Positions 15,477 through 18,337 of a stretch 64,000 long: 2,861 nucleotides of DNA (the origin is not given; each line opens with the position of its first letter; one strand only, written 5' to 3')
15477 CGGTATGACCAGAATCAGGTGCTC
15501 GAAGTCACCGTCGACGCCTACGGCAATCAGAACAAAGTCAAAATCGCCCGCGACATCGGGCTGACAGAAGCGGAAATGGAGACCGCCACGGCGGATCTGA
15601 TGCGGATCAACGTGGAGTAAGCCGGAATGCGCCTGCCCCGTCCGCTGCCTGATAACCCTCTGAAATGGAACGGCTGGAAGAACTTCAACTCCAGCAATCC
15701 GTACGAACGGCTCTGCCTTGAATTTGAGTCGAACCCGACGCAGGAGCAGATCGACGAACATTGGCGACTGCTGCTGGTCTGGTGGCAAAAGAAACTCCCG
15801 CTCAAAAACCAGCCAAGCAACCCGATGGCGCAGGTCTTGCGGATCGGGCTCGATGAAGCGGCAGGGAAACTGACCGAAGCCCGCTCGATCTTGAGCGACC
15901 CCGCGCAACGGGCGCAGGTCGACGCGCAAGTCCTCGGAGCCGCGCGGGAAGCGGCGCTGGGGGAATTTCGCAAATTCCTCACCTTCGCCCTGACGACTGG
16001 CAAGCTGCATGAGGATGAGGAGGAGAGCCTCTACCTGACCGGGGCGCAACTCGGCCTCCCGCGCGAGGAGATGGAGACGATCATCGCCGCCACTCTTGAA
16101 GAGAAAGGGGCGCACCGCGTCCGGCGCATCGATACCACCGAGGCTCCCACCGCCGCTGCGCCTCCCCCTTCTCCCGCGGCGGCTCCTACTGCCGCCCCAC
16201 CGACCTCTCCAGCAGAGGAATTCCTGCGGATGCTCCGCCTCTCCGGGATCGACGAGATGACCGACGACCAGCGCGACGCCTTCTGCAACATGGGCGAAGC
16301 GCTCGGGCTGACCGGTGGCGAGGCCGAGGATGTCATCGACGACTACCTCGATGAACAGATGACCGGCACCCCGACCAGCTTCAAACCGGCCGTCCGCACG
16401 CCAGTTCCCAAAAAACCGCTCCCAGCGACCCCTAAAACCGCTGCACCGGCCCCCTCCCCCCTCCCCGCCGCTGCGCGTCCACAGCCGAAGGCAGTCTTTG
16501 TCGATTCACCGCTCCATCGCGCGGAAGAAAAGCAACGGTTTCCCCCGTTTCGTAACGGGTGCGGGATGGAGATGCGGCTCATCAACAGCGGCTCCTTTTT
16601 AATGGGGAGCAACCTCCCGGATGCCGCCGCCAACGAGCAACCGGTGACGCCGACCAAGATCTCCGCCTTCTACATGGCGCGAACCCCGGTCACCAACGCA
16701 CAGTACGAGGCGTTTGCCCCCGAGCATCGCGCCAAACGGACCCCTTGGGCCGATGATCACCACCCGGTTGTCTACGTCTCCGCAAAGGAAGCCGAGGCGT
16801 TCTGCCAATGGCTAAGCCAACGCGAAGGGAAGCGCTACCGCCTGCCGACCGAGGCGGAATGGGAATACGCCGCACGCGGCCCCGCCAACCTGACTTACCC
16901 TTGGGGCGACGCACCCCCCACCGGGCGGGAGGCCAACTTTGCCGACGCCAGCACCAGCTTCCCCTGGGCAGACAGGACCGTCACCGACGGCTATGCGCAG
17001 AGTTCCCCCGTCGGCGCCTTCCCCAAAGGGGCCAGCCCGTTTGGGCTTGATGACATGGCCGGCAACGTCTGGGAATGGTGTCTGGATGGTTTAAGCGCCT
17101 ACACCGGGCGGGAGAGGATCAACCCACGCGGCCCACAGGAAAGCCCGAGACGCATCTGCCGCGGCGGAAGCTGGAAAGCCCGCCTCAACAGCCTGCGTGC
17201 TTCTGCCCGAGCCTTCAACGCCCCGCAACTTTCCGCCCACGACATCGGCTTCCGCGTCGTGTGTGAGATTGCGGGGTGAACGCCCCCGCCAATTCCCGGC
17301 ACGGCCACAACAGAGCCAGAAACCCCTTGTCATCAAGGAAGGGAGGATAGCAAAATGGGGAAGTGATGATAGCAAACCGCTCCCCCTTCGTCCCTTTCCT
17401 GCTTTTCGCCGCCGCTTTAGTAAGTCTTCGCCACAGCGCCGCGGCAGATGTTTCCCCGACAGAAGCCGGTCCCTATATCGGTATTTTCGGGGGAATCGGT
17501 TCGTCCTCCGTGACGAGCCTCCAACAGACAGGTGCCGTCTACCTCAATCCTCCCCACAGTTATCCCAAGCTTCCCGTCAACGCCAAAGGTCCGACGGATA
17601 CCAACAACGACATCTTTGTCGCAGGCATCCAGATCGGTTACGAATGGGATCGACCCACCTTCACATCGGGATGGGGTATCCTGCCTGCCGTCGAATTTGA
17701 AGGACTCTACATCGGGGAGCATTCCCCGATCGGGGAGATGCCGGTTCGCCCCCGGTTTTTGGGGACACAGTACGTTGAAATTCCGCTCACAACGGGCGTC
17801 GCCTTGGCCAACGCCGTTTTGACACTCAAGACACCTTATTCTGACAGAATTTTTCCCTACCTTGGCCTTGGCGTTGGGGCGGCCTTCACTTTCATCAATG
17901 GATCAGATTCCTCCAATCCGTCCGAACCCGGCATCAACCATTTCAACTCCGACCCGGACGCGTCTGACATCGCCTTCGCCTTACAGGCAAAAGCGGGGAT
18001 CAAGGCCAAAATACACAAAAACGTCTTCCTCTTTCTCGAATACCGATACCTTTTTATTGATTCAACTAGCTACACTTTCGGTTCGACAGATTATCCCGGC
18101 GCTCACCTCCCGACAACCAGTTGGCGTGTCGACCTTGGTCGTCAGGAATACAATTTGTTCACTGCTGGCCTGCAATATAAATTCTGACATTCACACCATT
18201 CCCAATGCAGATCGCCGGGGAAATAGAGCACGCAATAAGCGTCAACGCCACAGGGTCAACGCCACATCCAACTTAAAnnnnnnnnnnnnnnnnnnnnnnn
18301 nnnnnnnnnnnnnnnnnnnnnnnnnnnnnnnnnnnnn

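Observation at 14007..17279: Two-gene module: truncated Hsp70 plus an HPD-less J-like / Cys-less FGE-like partner (candidate undescribed chaperone-type sensing or conflict system)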

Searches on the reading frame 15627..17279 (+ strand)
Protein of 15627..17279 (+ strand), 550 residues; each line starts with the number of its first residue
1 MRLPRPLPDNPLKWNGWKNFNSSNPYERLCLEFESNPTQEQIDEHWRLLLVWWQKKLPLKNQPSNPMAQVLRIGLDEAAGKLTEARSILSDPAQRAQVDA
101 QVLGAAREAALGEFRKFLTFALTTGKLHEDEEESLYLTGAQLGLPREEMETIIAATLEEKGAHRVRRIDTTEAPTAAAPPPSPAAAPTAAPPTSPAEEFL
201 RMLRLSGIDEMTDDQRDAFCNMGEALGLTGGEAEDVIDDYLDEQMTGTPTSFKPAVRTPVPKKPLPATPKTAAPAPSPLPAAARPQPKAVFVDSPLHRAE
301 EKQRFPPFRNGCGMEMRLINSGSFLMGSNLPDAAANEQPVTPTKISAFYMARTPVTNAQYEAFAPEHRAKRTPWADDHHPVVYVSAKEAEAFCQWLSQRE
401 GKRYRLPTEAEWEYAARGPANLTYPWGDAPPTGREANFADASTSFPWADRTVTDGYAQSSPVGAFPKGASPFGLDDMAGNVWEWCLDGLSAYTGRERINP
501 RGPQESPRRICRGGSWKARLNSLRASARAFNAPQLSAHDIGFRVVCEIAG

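Call 3: search_protein_families(library=pfam, proteins=[window:15627-17279:+], max_evalue=0.1)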
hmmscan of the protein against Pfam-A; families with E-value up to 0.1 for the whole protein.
window:15627-17279:+ (550 aa): 1 family
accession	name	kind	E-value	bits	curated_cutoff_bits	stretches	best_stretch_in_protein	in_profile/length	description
PF03781.23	FGE-sulfatase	-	1.2e-53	182.9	23.3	1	315-545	4-254/255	Sulfatase-modifying factor enzyme 1-like domain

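Call 4: search_protein_families(library=ncbifam, proteins=[window:15627-17279:+], max_evalue=0.1)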
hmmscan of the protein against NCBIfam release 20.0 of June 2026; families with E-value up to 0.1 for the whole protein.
window:15627-17279:+ (550 aa): 8 families
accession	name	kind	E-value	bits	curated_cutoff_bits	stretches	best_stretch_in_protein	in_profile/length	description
TIGR03525.2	GldK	equivalog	1.4e-37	130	350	2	377-547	218-406/408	T9SS ring complex lipoprotein PorK/GldK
NF041186.1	SenA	equivalog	9.8e-24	84.4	420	2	375-545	267-381/382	selenoneine synthase SenA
NF051459.1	pyoverdine_PvdO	equivalog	1.8e-23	83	500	1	375-547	114-279/280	dihydropyoverdine dehydrogenase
TIGR03440.2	egtB_TIGR03440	equivalog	4.3e-22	78.8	360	2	375-544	270-412/413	ergothioneine biosynthesis protein EgtB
TIGR04344.1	ovoA_Nterm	equivalog_domain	6.3e-15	55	400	1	380-545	297-444/444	5-histidylcysteine sulfoxide synthase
TIGR03524.1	GldJ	equivalog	3.6e-12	45.7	458.2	1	388-487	248-363/559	gliding motility lipoprotein GldJ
TIGR02171.1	Fb_sc_TIGR02171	subfamily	1.1e-07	30.3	544.35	1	399-546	154-281/912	TIGR02171 family lipoprotein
TIGR03530.1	GldJ_short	equivalog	1.8e-07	30.4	382.9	0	403-417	209-223/396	gliding motility lipoprotein GldJ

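Call 5: search_protein_families(library=padloc, proteins=[window:15627-17279:+], max_evalue=0.1)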
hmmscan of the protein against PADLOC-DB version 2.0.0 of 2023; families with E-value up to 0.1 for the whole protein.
window:15627-17279:+ (550 aa): 1 family
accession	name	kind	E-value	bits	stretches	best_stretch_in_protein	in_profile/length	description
PDLC01421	Cas8e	-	0.011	12.6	1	485-515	62-92/518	CAS-I-E; effector_LS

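Call 7: search_solved_structures(query=window:15627-17279:+, max_evalue=1)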
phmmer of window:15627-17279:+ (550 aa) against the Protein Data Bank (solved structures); distinct sequences matched with E-value up to 1: 32.
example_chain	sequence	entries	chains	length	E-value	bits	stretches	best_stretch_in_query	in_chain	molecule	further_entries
7spq_A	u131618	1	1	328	2.4e-29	105.9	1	335-544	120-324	Serine/threonine kinase ToxD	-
6s07_A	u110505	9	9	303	8.1e-29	104.1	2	377-545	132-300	Formylglycine-generating enzyme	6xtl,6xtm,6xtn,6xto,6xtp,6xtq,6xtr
5nxl_A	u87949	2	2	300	8.5e-29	104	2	377-545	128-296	Non-specific serine/threonine protein kinase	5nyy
2aft_X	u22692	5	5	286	5.5e-28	101.4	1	378-546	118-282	Sulfatase modifying factor 1 | Sulfatase-modifying factor 1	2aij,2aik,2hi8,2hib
2afy_X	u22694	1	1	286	5.7e-28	101.3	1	378-546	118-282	Sulfatase modifying factor 1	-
2aii_X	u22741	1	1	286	7e-28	101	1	378-546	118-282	Sulfatase modifying factor 1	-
1y1e_X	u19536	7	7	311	1e-27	100.5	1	378-546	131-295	C-alpha-formyglycine-generating enzyme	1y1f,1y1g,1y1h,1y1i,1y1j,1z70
31dc_A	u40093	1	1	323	1.3e-27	100.1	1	378-546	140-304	Formylglycine-generating enzyme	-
5ssx_A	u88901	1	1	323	1.5e-27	99.9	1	378-546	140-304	Formylglycine-generating enzyme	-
5ssy_A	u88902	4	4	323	1.7e-27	99.7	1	378-546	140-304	Formylglycine-generating enzyme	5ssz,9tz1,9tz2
8aru_A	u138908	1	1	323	1.9e-27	99.6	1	378-546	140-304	Formylglycine-generating enzyme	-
2q17_A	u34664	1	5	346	1.1e-23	87.2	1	377-544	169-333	formylglycine generating enzyme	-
6muj_A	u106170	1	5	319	2.5e-23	86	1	377-544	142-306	Formylglycine-generating enzyme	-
1y4j_A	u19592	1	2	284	4.3e-23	85.2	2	378-546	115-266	Sulfatase modifying factor 2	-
9myj_B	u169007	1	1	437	5.2e-22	81.6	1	373-545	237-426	Lipoprotein, putative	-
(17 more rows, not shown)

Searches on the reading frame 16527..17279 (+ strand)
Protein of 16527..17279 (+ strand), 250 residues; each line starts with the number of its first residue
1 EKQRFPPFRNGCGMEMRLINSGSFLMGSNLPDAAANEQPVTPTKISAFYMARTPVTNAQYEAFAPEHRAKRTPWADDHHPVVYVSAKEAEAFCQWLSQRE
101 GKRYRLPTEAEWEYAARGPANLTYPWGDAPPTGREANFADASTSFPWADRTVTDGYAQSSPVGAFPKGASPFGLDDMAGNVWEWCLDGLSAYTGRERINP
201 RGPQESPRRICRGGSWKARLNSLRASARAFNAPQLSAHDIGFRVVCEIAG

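Call 77: search_solved_structures(query=window:16527-17279:+, max_evalue=1e-20, show_alignments=5)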
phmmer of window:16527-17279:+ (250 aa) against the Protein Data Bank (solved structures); distinct sequences matched with E-value up to 1e-20: 18.
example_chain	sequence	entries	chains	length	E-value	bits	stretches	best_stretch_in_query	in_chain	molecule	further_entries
6s07_A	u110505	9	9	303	3.6e-30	108.7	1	77-245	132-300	Formylglycine-generating enzyme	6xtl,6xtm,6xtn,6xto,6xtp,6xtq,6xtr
5nxl_A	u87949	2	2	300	3.9e-30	108.6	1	77-245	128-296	Non-specific serine/threonine protein kinase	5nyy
7spq_A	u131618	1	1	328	5.1e-30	108.2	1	35-244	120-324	Serine/threonine kinase ToxD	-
2aft_X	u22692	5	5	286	2.4e-29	106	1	78-246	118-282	Sulfatase modifying factor 1 | Sulfatase-modifying factor 1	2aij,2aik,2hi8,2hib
2afy_X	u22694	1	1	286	2.5e-29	105.9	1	78-246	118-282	Sulfatase modifying factor 1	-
31dc_A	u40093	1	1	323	3.1e-29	105.7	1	78-246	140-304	Formylglycine-generating enzyme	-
2aii_X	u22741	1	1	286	3.1e-29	105.6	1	78-246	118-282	Sulfatase modifying factor 1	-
1y1e_X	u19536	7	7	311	3.5e-29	105.5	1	78-246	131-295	C-alpha-formyglycine-generating enzyme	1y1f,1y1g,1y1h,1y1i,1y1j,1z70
5ssx_A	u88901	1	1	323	3.6e-29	105.4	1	78-246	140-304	Formylglycine-generating enzyme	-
5ssy_A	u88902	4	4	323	4e-29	105.3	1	78-246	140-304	Formylglycine-generating enzyme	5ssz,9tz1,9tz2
8aru_A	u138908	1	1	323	4.6e-29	105.1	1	78-246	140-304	Formylglycine-generating enzyme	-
6muj_A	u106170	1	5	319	7.6e-27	97.8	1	76-245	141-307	Formylglycine-generating enzyme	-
2q17_A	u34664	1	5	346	1.5e-26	96.9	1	76-244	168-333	formylglycine generating enzyme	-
1y4j_A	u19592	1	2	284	1.5e-24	90.3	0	78-246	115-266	Sulfatase modifying factor 2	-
9myj_B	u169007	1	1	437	2e-23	86.6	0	73-245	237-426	Lipoprotein, putative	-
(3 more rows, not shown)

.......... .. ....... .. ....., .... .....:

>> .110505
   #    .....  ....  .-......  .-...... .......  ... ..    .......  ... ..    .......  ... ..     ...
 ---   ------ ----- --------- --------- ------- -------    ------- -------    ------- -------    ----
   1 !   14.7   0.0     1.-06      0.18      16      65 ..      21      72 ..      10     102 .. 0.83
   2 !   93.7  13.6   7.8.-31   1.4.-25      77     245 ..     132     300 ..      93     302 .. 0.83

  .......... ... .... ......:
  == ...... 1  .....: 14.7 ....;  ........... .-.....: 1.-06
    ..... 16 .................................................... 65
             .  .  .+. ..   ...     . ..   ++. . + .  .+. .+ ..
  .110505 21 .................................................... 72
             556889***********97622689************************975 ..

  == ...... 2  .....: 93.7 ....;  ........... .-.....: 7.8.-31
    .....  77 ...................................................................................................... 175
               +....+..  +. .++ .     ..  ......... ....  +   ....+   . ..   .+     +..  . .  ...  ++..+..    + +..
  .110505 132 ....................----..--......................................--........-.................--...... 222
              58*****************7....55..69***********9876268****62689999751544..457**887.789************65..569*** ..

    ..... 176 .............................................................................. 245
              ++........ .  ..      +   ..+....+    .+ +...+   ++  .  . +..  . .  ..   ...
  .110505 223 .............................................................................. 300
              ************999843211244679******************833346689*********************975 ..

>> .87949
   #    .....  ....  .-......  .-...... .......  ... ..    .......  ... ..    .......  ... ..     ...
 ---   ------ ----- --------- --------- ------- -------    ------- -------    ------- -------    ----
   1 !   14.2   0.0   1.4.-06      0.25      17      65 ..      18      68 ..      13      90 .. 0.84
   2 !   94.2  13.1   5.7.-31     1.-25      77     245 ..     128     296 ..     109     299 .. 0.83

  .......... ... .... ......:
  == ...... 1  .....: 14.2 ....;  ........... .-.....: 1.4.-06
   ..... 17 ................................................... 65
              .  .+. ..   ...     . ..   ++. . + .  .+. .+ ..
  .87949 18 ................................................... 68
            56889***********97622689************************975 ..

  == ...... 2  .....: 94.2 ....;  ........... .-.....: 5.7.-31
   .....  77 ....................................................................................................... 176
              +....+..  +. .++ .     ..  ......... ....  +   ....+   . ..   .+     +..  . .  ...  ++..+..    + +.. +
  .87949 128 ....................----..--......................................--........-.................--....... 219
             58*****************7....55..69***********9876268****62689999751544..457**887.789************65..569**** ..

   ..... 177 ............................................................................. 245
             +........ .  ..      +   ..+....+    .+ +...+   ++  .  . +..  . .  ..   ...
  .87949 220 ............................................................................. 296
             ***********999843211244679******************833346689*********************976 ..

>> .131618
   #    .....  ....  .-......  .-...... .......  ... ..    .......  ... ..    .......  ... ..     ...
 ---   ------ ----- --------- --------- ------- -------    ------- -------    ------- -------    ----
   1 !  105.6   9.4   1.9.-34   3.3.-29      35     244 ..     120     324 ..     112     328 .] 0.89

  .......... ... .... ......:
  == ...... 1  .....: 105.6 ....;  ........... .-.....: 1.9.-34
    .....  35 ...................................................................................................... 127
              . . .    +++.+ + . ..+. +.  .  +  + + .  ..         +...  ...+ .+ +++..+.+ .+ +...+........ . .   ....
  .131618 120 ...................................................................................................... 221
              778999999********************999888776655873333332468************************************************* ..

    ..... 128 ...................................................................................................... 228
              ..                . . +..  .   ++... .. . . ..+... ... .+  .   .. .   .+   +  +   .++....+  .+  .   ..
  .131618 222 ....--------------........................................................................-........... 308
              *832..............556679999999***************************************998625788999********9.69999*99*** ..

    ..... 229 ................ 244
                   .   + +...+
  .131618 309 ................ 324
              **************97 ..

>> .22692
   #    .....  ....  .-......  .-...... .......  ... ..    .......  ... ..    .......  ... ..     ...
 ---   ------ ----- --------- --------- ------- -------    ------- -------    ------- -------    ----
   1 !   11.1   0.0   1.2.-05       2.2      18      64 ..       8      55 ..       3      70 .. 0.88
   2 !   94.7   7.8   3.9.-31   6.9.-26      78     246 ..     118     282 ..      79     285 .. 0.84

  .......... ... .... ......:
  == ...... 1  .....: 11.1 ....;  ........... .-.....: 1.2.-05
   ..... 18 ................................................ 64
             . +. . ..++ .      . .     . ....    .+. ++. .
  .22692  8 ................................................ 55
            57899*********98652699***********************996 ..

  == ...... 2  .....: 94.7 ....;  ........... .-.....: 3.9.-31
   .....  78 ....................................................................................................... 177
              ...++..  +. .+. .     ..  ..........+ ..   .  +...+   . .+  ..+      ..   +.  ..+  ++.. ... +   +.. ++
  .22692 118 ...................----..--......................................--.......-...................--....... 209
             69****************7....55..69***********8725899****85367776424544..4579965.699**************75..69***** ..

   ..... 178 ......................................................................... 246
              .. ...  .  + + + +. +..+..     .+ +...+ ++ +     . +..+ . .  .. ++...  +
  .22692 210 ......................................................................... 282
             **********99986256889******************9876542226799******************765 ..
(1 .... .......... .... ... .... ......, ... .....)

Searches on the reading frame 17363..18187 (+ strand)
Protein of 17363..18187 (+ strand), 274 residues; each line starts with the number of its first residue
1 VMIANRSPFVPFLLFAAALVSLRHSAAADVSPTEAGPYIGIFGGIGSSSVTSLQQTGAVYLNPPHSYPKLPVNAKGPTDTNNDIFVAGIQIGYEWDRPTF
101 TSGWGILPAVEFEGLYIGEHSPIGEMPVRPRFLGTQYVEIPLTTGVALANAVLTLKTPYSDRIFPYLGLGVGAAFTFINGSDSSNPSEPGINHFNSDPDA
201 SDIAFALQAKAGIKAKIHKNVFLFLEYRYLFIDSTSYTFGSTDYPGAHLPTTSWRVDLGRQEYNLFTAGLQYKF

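Call 79: search_protein_families(library=pfam, proteins=[window:17363-18187:+], max_evalue=0.01)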
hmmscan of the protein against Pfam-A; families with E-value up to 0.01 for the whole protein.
window:17363-18187:+ (274 aa): 1 family
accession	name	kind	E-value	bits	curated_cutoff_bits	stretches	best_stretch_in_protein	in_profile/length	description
PF13505.12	OMP_b-brl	-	9.8e-10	39.3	28.7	1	15-274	4-175/175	Outer membrane protein beta-barrel domain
